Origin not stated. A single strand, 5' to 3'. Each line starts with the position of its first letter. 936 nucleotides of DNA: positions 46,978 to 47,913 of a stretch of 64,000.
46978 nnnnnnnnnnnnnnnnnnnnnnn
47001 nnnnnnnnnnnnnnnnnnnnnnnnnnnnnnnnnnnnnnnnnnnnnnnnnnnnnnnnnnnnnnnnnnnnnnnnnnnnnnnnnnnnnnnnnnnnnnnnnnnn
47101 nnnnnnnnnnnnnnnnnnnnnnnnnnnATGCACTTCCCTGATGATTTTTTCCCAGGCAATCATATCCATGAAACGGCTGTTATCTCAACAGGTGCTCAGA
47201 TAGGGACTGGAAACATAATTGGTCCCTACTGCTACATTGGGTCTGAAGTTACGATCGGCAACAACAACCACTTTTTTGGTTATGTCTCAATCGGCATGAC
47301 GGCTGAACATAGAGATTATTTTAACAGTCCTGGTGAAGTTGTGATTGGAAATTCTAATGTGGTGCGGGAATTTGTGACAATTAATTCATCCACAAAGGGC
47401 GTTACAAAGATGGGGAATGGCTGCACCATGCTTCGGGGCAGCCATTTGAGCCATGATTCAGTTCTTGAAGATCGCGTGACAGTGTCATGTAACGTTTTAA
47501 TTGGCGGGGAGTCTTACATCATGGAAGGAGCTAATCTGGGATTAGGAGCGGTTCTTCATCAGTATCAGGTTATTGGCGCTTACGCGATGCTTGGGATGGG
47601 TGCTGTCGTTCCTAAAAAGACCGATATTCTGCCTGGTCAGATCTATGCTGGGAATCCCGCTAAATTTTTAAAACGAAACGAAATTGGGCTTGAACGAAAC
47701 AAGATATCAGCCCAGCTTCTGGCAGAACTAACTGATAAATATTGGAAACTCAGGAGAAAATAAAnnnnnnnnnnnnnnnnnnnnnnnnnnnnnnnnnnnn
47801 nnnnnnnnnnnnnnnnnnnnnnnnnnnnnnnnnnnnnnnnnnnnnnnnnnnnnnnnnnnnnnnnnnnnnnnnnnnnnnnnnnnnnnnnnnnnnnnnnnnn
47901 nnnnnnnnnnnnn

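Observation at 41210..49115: Plus-strand block unusually rich in phosphatases and phosphoesterases, with an LpxA-like acyltransferase and a signal-peptide-bearing metalloprotease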

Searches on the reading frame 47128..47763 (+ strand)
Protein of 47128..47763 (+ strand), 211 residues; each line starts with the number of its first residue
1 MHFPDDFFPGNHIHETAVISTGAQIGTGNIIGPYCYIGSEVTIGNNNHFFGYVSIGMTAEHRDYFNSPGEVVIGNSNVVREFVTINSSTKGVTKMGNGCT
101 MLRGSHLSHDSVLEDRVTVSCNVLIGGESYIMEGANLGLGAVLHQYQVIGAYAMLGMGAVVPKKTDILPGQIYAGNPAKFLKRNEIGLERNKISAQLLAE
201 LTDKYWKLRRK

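Call 4: search_protein_families(library=pfam, proteins=[window:47128-47763:+], max_evalue=0.01)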
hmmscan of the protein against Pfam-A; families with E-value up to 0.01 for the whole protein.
window:47128-47763:+ (211 aa): 2 families
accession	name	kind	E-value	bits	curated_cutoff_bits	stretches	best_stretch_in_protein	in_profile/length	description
PF00132.30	Hexapep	-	9.8e-13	47.7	27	2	22-48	1-27/36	Bacterial transferase hexapeptide (six repeats)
PF25084.1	LbH_EIF2B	-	6.9e-08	32.9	54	1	70-151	21-101/105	EIF2B subunit epsilon LbH domain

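Call 6: search_protein_families(library=phrogs, proteins=[window:47128-47763:+], max_evalue=0.001)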
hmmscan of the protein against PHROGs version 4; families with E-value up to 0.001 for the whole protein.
window:47128-47763:+ (211 aa): 2 families
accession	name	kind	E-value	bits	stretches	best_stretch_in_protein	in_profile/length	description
phrog_5353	-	unknown function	4.9e-17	63.3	2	12-126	70-180/256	-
phrog_16087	-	unknown function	0.00037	20.9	0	115-183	116-170/217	-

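Call 14: search_protein_families(library=ncbifam, proteins=[window:47128-47763:+], max_evalue=0.01)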
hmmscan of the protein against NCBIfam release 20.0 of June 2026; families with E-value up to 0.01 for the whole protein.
window:47128-47763:+ (211 aa): 28 families (the best 25 are shown)
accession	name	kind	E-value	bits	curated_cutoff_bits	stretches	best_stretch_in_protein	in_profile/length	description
NF003657.0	PRK05289.1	equivalog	8.3e-45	152.9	226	2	40-210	51-222/264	acyl-ACP--UDP-N-acetylglucosamine O-acyltransferase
TIGR01852.1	lipid_A_lpxA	equivalog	2.1e-39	135.3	231.05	1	13-208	19-215/254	acyl-ACP--UDP-N-acetylglucosamine O-acyltransferase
TIGR03570.1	NeuD_NnaD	subfamily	6e-25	88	160.8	2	70-179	99-202/202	NeuD/PglB/VioB family sugar acetyltransferase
NF002060.0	PRK00892.1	subfamily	1.7e-11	43.9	207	2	11-57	120-166/345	UDP-3-O-(3-hydroxymyristoyl)glucosamine N-acyltransferase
NF050158.1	CarbAnhydGPos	equivalog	5.4e-10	39.2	250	1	109-182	69-141/172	gamma carbonic anhydrase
TIGR01853.1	lipid_A_lpxD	equivalog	5.6e-10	38.7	242.5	2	10-59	110-159/325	UDP-3-O-(3-hydroxymyristoyl)glucosamine N-acyltransferase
TIGR03532.1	DapD_Ac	equivalog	5e-08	32.8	231.75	1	115-183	159-213/231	2,3,4,5-tetrahydropyridine-2,6-dicarboxylate N-acetyltransferase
TIGR02353.1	NRPS_term_dom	equivalog_domain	6.1e-07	28.2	423.1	1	95-178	619-695/695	Pls/PosA family non-ribosomal peptide synthetase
NF052502.1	man1P_GTase_Rv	exception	2.1e-06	26.8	440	1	67-170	243-339/352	mannose-1-phosphate guanylyltransferase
NF010933.0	PRK14353.1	equivalog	8e-06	24.7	505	1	93-166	249-329/453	bifunctional UDP-N-acetylglucosamine diphosphorylase/glucosamine-1-phosphate N-acetyltransferase GlmU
NF010934.1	PRK14354.1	equivalog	3.8e-05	22.4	450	0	70-156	262-341/447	bifunctional UDP-N-acetylglucosamine diphosphorylase/glucosamine-1-phosphate N-acetyltransferase GlmU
NF041874.1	EPS_EpsC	equivalog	6.6e-05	22.7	150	0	111-184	88-167/168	serine O-acetyltransferase EpsC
NF033468.1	stregram_VatI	exception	6.7e-05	22.8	415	0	73-184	56-166/208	streptogramin A O-acetyltransferase Vat(I)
TIGR03308.1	phn_thr-fam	hypoth_equivalog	8.7e-05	22.4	201.65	1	136-183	116-161/204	phosphonate metabolim protein, transferase hexapeptide repeat family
NF000490.1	chloram_CatB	equivalog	0.00026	20.4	350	0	119-183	113-163/210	type B chloramphenicol O-acetyltransferase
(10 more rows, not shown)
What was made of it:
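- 47128..47763 (+): LbH211: short LpxA-family left-handed beta-helix acyltransferase; a frame gene. NF003657 152.9 bits (cut-off 226) and TIGR01852 135 bits (call 14).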

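Call 15: search_solved_structures(query=window:47128-47763:+, max_evalue=0.001)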
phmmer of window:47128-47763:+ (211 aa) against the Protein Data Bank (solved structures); distinct sequences matched with E-value up to 0.001: 54.
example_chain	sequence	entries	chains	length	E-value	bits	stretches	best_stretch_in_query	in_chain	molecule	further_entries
8e62_A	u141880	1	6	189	8e-32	114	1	27-205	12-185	UDP-N-acetylglucosamine acyltransferase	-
4eqy_A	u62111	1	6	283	3.9e-25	92.1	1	25-205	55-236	Acyl-[acyl-carrier-protein]--UDP-N-acetylglucosamine O-acyltransferase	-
6oss_A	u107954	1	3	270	8.7e-23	84.4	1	24-205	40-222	Acyl-[acyl-carrier-protein]--UDP-N-acetylglucosamine O-acyltransferase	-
7oj6_A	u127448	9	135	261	2.3e-22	83.1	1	17-205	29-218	Acyl-[acyl-carrier-protein]-UDP-N-acetylglucosamine O-acyltransferase | Acyl-[acyl-carrier-protein]--UDP-N-acetylglucosamine O-acyltransferase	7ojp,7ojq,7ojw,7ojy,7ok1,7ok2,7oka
7okc_A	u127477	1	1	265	2.5e-22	82.9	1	24-206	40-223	Acyl-[acyl-carrier-protein]--UDP-N-acetylglucosamine O-acyltransferase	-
5dem_A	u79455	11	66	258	2.6e-22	82.9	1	17-205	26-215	Acyl-[acyl-carrier-protein]--UDP-N-acetylglucosamine O-acyltransferase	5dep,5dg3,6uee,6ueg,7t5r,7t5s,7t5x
2jf2_A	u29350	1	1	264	2.6e-22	82.9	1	24-206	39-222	ACYL-[ACYL-CARRIER-PROTEIN]--UDP-N-ACETYLGLUCOSAMINE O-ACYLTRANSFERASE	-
1lxa_A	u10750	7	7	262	2.6e-22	82.9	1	24-206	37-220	UDP N-ACETYLGLUCOSAMINE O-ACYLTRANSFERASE | Acyl-[acyl-carrier-protein]--UDP-N-acetylglucosamine O-acyltransferase | UDP-N-acetylglucosamine acyltransferase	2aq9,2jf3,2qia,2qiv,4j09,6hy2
6p9p_A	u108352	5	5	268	2.9e-22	82.7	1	24-206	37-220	Acyl-[acyl-carrier-protein]--UDP-N-acetylglucosamine O-acyltransferase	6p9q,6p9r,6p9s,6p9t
3t57_A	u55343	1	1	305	2.4e-21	79.7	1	7-207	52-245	UDP-N-acetylglucosamine O-acyltransferase domain-containing protein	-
5jxx_A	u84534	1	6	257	3.4e-21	79.2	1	23-205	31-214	Acyl-[acyl-carrier-protein]--UDP-N-acetylglucosamine O-acyltransferase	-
4e6u_A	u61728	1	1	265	6.8e-21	78.3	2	25-205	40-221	Acyl-[acyl-carrier-protein]--UDP-N-acetylglucosamine O-acyltransferase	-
4e6t_A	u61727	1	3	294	1.1e-20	77.6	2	25-205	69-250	Acyl-[acyl-carrier-protein]--UDP-N-acetylglucosamine O-acyltransferase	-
3r0s_A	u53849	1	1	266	1.2e-19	74.2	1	36-191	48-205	Acyl-[acyl-carrier-protein]--UDP-N-acetylglucosamine O-acyltransferase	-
5f42_A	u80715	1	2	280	9e-19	71.3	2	36-208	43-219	Acyl-[acyl-carrier-protein]--UDP-N-acetylglucosamine O-acyltransferase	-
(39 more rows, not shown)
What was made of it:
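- Checked: LpxA-family acyltransferase, 47128-47763 (calls 14, 15).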

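Call 26: search_solved_structures(query=window:47128-47763:+, max_evalue=1e-20, show_alignments=4)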
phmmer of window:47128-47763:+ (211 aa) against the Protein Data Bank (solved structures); distinct sequences matched with E-value up to 1e-20: 12.
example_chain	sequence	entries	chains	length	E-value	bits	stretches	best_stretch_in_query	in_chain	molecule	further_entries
8e62_A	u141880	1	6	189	8e-32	114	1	27-205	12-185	UDP-N-acetylglucosamine acyltransferase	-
4eqy_A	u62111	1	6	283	3.9e-25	92.1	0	25-205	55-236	Acyl-[acyl-carrier-protein]--UDP-N-acetylglucosamine O-acyltransferase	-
6oss_A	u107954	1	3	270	8.7e-23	84.4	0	24-205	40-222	Acyl-[acyl-carrier-protein]--UDP-N-acetylglucosamine O-acyltransferase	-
7oj6_A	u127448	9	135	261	2.3e-22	83.1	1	17-205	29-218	Acyl-[acyl-carrier-protein]-UDP-N-acetylglucosamine O-acyltransferase | Acyl-[acyl-carrier-protein]--UDP-N-acetylglucosamine O-acyltransferase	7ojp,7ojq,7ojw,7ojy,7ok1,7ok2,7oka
7okc_A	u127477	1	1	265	2.5e-22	82.9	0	24-206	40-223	Acyl-[acyl-carrier-protein]--UDP-N-acetylglucosamine O-acyltransferase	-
5dem_A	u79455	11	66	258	2.6e-22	82.9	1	17-205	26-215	Acyl-[acyl-carrier-protein]--UDP-N-acetylglucosamine O-acyltransferase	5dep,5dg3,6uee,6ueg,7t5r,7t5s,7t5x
2jf2_A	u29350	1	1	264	2.6e-22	82.9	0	24-206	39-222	ACYL-[ACYL-CARRIER-PROTEIN]--UDP-N-ACETYLGLUCOSAMINE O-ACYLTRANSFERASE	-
1lxa_A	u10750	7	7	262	2.6e-22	82.9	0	24-206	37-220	UDP N-ACETYLGLUCOSAMINE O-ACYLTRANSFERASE | Acyl-[acyl-carrier-protein]--UDP-N-acetylglucosamine O-acyltransferase | UDP-N-acetylglucosamine acyltransferase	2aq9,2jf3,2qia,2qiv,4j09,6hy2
6p9p_A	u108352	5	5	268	2.9e-22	82.7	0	24-206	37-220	Acyl-[acyl-carrier-protein]--UDP-N-acetylglucosamine O-acyltransferase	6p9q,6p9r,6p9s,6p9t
3t57_A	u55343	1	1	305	2.4e-21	79.7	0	7-207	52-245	UDP-N-acetylglucosamine O-acyltransferase domain-containing protein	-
5jxx_A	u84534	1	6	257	3.4e-21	79.2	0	23-205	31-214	Acyl-[acyl-carrier-protein]--UDP-N-acetylglucosamine O-acyltransferase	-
4e6u_A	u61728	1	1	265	6.8e-21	78.3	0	25-205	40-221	Acyl-[acyl-carrier-protein]--UDP-N-acetylglucosamine O-acyltransferase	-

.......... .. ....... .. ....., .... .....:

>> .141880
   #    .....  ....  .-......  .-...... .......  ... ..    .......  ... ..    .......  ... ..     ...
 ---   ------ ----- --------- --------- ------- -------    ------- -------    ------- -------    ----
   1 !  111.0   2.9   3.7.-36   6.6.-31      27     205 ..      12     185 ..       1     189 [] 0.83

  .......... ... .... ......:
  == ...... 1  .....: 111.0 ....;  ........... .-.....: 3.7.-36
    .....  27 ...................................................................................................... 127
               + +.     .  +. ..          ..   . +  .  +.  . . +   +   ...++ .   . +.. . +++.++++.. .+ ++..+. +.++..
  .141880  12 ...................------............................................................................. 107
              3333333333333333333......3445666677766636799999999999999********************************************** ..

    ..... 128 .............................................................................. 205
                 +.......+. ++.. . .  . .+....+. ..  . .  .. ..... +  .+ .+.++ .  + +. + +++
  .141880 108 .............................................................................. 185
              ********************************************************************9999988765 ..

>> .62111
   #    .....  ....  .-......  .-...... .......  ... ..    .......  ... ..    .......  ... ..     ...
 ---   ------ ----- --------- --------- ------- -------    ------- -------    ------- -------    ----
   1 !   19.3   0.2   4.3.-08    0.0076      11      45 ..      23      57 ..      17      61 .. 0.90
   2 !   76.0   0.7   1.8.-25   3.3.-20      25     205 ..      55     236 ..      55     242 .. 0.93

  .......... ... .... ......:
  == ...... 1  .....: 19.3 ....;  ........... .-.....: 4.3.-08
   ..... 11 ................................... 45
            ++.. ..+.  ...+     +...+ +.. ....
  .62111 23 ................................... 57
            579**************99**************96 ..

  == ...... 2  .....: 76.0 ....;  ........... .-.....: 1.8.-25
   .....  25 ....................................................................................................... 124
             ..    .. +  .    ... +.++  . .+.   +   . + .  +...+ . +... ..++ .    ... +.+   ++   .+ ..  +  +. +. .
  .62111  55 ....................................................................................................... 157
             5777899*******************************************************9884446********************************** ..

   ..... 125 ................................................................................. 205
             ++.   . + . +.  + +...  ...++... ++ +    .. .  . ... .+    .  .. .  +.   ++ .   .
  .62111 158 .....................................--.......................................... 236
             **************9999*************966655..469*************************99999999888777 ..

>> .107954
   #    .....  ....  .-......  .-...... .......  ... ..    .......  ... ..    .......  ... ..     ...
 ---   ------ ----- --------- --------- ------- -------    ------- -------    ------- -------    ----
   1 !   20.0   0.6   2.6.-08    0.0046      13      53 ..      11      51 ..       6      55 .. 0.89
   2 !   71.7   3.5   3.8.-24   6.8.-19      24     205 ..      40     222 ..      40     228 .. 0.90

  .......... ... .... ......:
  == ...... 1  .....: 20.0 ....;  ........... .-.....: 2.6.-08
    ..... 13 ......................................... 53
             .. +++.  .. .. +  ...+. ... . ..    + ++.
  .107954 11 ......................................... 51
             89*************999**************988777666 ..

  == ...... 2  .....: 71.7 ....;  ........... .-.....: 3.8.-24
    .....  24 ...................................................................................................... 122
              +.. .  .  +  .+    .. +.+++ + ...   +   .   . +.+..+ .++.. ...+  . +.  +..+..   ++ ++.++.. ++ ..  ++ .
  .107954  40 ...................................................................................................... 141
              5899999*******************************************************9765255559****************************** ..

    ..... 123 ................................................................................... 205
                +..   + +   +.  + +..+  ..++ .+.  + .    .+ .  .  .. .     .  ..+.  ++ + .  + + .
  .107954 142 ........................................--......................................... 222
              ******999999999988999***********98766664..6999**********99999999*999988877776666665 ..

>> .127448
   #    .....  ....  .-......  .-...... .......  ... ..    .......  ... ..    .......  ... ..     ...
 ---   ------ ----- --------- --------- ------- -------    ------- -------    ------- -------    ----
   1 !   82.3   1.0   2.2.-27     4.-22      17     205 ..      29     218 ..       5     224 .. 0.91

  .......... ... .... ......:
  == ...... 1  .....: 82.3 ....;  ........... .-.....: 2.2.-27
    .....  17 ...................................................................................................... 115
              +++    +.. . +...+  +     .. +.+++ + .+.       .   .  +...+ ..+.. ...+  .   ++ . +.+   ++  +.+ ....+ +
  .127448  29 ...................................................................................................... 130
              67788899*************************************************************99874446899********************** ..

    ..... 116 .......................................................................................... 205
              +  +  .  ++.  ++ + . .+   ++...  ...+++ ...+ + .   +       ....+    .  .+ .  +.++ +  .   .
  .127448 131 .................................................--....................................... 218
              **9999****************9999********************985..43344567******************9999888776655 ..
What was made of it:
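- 47128..47763 (+): PDB 8e62 E 8e-32; LpxA structures E 1e-25 to 1e-21 (calls 15, 26).
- On LpxA (acyl-ACP--UDP-GlcNAc O-acyltransferase): Alignments to 17 LpxA structures (calls 15, 26).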

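Call 47: search_dna_similar(query=window:47128-47763:+, collection=phages, mode=protein, max_rows=25)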
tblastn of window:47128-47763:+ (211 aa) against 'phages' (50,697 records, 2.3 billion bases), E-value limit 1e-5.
Records with a match: 9; places in all: 9; records where one place covers at least 80% of the query: 8.
Best place of each record, by identity: <60% 9.
By first word of the organism name: Bacteriophage 4; Acinetobacter 2; Salmonella 1; Pseudomonas 1; Bacillus 1.
By host as written in the record: - 6; Homo sapiens 1; Pseudomonas aeruginosa 1; Bacillus sp. (in: Bacteria) 1.
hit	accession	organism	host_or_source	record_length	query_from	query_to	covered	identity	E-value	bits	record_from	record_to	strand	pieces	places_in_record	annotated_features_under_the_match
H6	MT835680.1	Bacteriophage sp.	human fecal samples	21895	11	206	93%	31.7%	5e-24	104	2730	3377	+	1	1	record has no annotation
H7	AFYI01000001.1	Salmonella enterica subsp. enterica serovar Infantis str. ...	Homo sapiens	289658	13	210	94%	30.6%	6e-21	96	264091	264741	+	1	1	acyl-[acyl-carrier-protein]-UDP-N- acetylglucosamine O-acyltransferase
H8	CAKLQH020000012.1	Acinetobacter phage MD-2021a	not known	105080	6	205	95%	28.4%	3e-19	91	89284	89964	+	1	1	lpxA: UDP-N-acetylglucosamine acetyltransferase | fabZ: (3R)-hydroxymyristoyl-ACP dehydratase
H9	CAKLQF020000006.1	Acinetobacter phage MD-2021a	not known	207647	6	205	95%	28.4%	3e-19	91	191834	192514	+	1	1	lpxA: UDP-N-acetylglucosamine acetyltransferase | fabZ: (3R)-hydroxymyristoyl-ACP dehydratase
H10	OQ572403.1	Pseudomonas phage Y1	Pseudomonas aeruginosa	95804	17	211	92%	28.8%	2e-19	91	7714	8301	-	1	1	record has no annotation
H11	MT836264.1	Bacteriophage sp.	human fecal samples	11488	11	211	95%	27.6%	5e-18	87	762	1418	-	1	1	record has no annotation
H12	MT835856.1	Bacteriophage sp.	human fecal samples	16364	12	211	95%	25.8%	3e-15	79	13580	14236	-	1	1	record has no annotation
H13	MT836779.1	Bacteriophage sp.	human fecal samples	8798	13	210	94%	26.0%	1e-9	63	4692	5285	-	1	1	record has no annotation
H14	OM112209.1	Bacillus phage PK1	Bacillus sp. (in: Bacteria)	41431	107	185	37%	36.7%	9e-7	54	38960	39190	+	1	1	NeuD/PglB/VioB family sugar acetyltransferase protein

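Call 55: find_related_loci(query=A2, collection=genome_contigs, flank=8000)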
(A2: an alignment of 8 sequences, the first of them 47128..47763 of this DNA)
Query A2 (211 aa) in genome_contigs; peptide patterns used: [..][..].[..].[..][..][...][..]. (x = any residue, [..] = any of these).
600 stretches matched a pattern (row limit reached: there are more); 317 encode a relative of the query (tblastn E <= 1e-3); the best 80 are kept; 80 distinct loci.
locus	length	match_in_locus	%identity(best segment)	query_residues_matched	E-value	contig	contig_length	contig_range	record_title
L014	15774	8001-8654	32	11-207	4e-28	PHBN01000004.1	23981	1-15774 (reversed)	MAG: Deltaproteobacteria bacterium HGW-Deltaproteobacteria-1 yuki_s1_sub10_scaffold_114, whole genome shotgun sequence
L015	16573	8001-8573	30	13-179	1e-16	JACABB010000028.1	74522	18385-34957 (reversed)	MAG: Bacteroidales bacterium isolate Cfx3-06 MAG06_28, whole genome shotgun sequence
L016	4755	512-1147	27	9-208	7e-16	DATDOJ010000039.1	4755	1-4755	MAG TPA_asm: Bacteroidia bacterium isolate SMAG_U7891 k141_1068677, whole genome shotgun sequence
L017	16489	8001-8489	30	3-179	5e-12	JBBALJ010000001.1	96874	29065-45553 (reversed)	MAG: Bacteroidia bacterium isolate EUL_060 ctg1-EUL_060, whole genome shotgun sequence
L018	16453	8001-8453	33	8-179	7e-12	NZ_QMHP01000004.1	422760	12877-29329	Nubsella zeaxanthinifaciens strain TDMA-5 contig4, whole genome shotgun sequence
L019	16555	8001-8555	30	12-185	1e-11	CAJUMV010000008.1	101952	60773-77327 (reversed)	MAG TPA_asm: uncultured Lachnospiraceae bacterium isolate MGBC143782 genome assembly, contig: MGBC143782.8, whole genome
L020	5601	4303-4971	27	7-182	3e-11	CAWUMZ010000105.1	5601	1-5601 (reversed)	MAG: uncultured bacterium isolate SRR1522964_binner123_21_1705335400 genome assembly, contig: ERZ11849542.3623, whole ge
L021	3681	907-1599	27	11-191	2e-10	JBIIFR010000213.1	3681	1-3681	MAG: Gaiellales bacterium isolate ME2001-06-04pf_3300042445_group1_bin226 Rohwer_bin383_scaffold_33182_c1, whole genome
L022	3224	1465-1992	28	12-205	5e-10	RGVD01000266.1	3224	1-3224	MAG: Bacteroidetes bacterium isolate WB9_2_304 contig_100_265, whole genome shotgun sequence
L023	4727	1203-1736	29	6-205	6e-10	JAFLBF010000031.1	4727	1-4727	MAG: Bacteroidetes bacterium isolate UWPOB_BACT3 gnl_X_OJEEJDBO_31, whole genome shotgun sequence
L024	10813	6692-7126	30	14-179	5e-10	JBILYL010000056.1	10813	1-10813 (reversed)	MAG: Bacteroidia bacterium isolate ME2019-02-15D0_3300044639_group8_bin100 Rohwer_bin406_scaffold_2885_c1, whole genome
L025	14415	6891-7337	33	6-179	5e-10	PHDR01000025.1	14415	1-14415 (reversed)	MAG: Bacteroidetes bacterium HGW-Bacteroidetes-12 bjp_ig2158_scaffold_1712, whole genome shotgun sequence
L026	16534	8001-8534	29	6-205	9e-10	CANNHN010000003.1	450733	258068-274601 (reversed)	MAG: Bacteroidetes bacterium isolate ZH-Jul18-109 genome assembly, contig: ZH-Jul18-C5, whole genome shotgun sequence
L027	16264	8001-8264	37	94-183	1e-9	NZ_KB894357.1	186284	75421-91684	Acinetobacter tjernbergiae DSM 14971 = CIP 107465 strain DSM 14971 C502DRAFT_scaffold00005.5, whole genome shotgun seque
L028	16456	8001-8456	29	5-181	1e-9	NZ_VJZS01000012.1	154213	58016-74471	Flavobacterium sp. ZT3R18 NODE_12_length_154213_cov_122.846376, whole genome shotgun sequence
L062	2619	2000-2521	27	8-190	5e-8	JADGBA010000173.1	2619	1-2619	MAG: Candidatus Omnitrophota bacterium isolate nS315bin20 nS315_bin20_NODE_26724_length_2619_cov_2.437207, whole genome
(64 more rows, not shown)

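Call 63: find_homologous_proteins(query=window:47128-47763:+, max_evalue=1e-10)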
Query window:47128-47763:+ (211 aa): 2006 proteins with E <= 1e-10 among 2242 candidates; the best 120 are listed.
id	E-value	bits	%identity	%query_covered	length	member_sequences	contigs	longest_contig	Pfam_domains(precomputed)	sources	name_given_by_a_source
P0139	1.0e-138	478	100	100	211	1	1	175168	PF00132.31,PF25087.2,PF25084.2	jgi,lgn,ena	-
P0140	4.4e-83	296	66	95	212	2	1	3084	PF00132.31,PF25087.2,PF25084.2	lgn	-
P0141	3.9e-82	293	66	95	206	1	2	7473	PF00132.31,PF25087.2,PF25084.2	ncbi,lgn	-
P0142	5.1e-82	293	65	96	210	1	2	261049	PF00132.31,PF25087.2,PF25084.2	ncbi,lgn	ncbi:MAG: UDP-N-acetylglucosamine acyltransferase [Bdellovibrionales bacterium]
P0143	6.3e-82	292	66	96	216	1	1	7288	PF00132.31,PF25087.2,PF25084.2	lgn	-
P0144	9.7e-81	289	64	96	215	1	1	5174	PF00132.31,PF25087.2,PF25084.2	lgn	-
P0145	3.1e-80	287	65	95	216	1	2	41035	PF00132.31,PF25087.2,PF25084.2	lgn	-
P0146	3.5e-79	283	63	94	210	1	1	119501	PF00132.31,PF25087.2,PF25084.2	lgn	-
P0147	4.7e-79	283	61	97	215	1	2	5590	PF00132.31,PF25087.2,PF25084.2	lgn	-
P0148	1.2e-78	282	61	97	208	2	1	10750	PF00132.31,PF25087.2,PF25084.2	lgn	-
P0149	4.9e-78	280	62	95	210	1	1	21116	PF00132.31,PF25087.2,PF25084.2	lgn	-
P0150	6.5e-78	279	62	95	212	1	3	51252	PF00132.31,PF25087.2,PF25084.2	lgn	-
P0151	6.9e-78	279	61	99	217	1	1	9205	PF00132.31,PF25087.2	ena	-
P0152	8.5e-78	279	65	95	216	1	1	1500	PF00132.31,PF25087.2,PF25084.2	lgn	-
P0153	1.5e-77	278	62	99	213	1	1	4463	PF00132.31,PF25087.2,PF25084.2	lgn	-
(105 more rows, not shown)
